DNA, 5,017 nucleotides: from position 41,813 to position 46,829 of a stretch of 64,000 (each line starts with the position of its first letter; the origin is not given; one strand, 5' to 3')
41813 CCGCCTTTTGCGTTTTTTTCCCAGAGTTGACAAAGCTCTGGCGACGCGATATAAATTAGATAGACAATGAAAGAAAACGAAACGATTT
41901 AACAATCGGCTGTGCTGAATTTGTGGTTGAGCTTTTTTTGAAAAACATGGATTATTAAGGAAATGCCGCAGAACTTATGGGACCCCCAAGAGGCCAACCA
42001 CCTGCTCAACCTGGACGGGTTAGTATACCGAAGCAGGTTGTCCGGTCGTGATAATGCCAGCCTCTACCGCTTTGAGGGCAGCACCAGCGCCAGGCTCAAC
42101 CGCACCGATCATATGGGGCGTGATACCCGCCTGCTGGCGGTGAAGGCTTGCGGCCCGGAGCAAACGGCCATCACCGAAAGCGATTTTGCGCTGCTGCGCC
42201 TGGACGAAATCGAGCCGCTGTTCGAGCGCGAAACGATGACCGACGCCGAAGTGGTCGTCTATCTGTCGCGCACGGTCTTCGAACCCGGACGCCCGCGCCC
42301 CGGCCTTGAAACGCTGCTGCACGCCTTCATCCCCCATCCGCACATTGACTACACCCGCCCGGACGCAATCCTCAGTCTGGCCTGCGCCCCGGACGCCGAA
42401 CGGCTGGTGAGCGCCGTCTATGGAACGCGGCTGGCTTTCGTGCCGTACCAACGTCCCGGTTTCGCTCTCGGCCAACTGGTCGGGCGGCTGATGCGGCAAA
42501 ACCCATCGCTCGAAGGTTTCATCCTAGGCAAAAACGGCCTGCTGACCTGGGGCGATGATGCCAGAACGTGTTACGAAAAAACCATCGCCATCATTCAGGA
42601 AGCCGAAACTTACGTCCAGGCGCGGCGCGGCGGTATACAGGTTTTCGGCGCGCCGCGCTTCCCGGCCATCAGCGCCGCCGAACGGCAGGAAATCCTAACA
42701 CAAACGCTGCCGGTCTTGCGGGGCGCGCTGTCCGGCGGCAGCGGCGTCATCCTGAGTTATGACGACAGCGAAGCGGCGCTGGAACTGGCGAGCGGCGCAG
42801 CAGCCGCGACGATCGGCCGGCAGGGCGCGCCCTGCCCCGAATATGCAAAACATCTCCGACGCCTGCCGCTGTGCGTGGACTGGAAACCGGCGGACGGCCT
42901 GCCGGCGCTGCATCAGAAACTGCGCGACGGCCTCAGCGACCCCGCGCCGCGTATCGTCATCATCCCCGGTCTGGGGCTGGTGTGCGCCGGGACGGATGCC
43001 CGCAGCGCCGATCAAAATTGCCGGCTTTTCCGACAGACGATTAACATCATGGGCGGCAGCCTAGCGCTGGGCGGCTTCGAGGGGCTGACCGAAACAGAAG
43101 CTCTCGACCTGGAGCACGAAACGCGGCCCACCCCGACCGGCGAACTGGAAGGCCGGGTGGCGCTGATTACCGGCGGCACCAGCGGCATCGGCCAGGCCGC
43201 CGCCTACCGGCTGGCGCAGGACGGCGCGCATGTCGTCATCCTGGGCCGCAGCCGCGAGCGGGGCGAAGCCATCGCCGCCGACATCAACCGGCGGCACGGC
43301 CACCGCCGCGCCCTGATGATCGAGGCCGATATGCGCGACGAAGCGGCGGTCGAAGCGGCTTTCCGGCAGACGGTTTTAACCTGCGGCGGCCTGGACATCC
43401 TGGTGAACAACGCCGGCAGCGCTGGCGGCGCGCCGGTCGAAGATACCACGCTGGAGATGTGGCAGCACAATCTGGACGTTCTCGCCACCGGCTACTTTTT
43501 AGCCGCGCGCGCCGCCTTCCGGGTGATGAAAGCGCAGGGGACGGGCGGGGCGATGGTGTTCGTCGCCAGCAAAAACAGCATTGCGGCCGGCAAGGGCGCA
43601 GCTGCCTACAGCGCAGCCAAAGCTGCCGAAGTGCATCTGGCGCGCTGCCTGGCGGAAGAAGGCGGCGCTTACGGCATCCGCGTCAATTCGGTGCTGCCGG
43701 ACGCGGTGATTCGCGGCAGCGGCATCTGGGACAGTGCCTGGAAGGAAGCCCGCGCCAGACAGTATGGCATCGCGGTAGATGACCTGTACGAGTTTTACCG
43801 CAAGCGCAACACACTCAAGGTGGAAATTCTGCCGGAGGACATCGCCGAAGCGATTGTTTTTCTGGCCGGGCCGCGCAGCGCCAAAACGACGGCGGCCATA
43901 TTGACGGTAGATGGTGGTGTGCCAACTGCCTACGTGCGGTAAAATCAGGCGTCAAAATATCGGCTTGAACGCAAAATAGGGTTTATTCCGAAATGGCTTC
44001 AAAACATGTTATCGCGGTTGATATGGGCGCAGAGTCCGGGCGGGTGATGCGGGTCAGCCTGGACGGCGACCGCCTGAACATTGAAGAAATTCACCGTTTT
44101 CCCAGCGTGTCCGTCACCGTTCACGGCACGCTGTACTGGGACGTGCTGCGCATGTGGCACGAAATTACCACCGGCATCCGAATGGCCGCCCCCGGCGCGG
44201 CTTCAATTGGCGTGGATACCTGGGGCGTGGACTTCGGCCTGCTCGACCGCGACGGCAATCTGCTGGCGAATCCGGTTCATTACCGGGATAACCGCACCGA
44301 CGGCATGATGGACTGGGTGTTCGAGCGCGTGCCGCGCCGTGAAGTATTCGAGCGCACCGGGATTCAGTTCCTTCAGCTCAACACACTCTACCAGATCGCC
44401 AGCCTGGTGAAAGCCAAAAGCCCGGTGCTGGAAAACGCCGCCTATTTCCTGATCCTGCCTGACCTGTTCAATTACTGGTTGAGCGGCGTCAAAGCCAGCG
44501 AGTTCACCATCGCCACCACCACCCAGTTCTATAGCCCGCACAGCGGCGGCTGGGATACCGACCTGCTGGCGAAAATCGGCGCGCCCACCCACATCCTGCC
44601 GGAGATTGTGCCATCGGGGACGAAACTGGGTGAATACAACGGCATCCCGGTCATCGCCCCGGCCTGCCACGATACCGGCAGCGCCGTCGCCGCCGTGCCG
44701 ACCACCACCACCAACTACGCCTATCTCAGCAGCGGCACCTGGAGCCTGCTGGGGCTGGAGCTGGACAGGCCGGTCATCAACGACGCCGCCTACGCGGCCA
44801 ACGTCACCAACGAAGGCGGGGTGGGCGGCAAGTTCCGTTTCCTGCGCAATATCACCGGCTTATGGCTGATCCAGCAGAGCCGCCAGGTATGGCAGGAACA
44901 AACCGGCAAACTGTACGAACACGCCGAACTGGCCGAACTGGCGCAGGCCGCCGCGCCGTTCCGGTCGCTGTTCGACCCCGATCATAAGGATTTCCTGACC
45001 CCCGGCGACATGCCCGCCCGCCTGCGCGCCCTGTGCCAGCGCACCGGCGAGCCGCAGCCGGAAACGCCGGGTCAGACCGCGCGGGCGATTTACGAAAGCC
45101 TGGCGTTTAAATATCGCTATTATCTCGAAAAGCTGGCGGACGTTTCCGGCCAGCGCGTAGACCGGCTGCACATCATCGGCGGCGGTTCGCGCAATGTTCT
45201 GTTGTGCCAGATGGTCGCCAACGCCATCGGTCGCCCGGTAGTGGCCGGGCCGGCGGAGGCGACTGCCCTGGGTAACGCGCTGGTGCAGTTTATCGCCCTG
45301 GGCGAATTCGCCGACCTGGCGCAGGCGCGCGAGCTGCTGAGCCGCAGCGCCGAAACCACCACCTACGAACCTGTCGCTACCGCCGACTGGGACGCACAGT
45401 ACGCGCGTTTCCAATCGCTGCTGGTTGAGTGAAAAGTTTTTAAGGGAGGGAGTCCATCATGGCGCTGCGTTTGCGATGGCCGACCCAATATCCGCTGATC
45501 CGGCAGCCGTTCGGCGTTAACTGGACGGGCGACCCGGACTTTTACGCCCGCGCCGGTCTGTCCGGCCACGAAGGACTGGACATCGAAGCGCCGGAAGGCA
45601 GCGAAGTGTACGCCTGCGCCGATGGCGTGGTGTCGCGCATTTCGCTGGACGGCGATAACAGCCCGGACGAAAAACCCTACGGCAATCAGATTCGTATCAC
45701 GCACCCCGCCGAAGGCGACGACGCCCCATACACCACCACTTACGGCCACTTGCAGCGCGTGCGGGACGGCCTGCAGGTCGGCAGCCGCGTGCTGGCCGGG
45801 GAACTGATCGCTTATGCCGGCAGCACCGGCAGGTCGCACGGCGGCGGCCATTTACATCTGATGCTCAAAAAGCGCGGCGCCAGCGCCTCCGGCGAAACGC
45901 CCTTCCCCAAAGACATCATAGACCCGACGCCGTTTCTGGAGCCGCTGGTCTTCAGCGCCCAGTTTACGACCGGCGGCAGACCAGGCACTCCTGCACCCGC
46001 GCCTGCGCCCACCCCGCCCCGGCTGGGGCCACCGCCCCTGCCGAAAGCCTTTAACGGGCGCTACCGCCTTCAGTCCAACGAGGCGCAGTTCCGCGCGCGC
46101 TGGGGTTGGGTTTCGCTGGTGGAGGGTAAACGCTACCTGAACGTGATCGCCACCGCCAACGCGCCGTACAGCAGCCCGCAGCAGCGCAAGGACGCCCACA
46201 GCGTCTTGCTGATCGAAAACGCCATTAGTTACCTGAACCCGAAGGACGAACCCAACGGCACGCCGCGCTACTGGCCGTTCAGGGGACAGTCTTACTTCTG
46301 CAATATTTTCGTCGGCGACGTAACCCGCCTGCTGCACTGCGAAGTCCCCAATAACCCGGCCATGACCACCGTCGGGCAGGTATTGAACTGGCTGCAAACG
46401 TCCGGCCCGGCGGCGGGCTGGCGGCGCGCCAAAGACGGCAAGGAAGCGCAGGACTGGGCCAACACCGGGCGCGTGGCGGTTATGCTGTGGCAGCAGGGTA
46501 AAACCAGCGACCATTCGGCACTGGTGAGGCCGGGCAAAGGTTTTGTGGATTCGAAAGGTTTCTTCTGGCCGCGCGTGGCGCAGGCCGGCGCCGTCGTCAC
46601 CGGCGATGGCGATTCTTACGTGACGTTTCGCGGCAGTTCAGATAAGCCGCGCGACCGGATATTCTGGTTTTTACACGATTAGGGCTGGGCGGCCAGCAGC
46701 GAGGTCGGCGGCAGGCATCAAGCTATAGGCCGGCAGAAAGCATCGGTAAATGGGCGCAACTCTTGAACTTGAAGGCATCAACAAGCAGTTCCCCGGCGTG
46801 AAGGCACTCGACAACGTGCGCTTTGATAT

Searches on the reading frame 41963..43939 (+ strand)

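Call 27: search_protein_families(library=pfam, proteins=[window:41963-43939:+], max_evalue=0.1)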
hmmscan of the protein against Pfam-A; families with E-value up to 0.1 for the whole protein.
window:41963-43939:+ (659 aa): 9 families
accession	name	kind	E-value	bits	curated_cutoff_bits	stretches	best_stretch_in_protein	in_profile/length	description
PF00106.31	adh_short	-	4.1e-46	157.4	26.6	1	398-582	1-182/195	short chain dehydrogenase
PF13561.12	adh_short_C2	-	2.5e-45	155.3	27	1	407-653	6-235/236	Enoyl-(Acyl carrier protein) reductase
PF00596.27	Aldolase_II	-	1.5e-11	45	22.2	1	38-217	20-182/183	Class II Aldolase and Adducin N-terminal domain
PF08659.16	KR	-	9.2e-11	42.4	22.6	1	400-567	3-167/180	KR domain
PF01370.27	Epimerase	-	8.4e-05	22.5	20.9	1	400-507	1-95/240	NAD dependent epimerase/dehydratase family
PF03435.24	Sacchrp_dh_NADP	-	0.00084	20.1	25.1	1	405-508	6-100/129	Saccharopine dehydrogenase NADP binding domain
PF16363.11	GDP_Man_Dehyd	-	0.0017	18.3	27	1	401-470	1-74/332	GDP-mannose 4,6 dehydratase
PF03807.23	F420_oxidored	-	0.036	15.1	21.6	0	399-444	2-47/94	NADP oxidoreductase coenzyme F420-dependent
PF02558.23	ApbA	-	0.061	13.4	22.2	0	405-448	5-47/150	Ketopantoate reductase PanE/ApbA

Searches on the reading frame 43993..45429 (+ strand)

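Call 27: search_protein_families(library=pfam, proteins=[window:43993-45429:+], max_evalue=0.1)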
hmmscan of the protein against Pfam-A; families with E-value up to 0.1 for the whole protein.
window:43993-45429:+ (479 aa): 2 families
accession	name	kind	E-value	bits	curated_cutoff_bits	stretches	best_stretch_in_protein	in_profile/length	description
PF02782.22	FGGY_C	-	1.5e-46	159.2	27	1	243-435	1-197/198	FGGY family of carbohydrate kinases, C-terminal domain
PF00370.27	FGGY_N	-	4.7e-22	79.2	28.8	1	6-216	2-217/245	FGGY family of carbohydrate kinases, N-terminal domain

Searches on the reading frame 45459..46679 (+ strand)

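Call 27: search_protein_families(library=pfam, proteins=[window:45459-46679:+], max_evalue=0.1)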
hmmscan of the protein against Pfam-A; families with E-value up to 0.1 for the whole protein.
window:45459-46679:+ (407 aa): 1 family
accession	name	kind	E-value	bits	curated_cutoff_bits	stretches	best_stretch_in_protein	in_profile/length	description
PF01551.29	Peptidase_M23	-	5.9e-20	71.7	28.7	1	36-141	2-92/96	Peptidase family M23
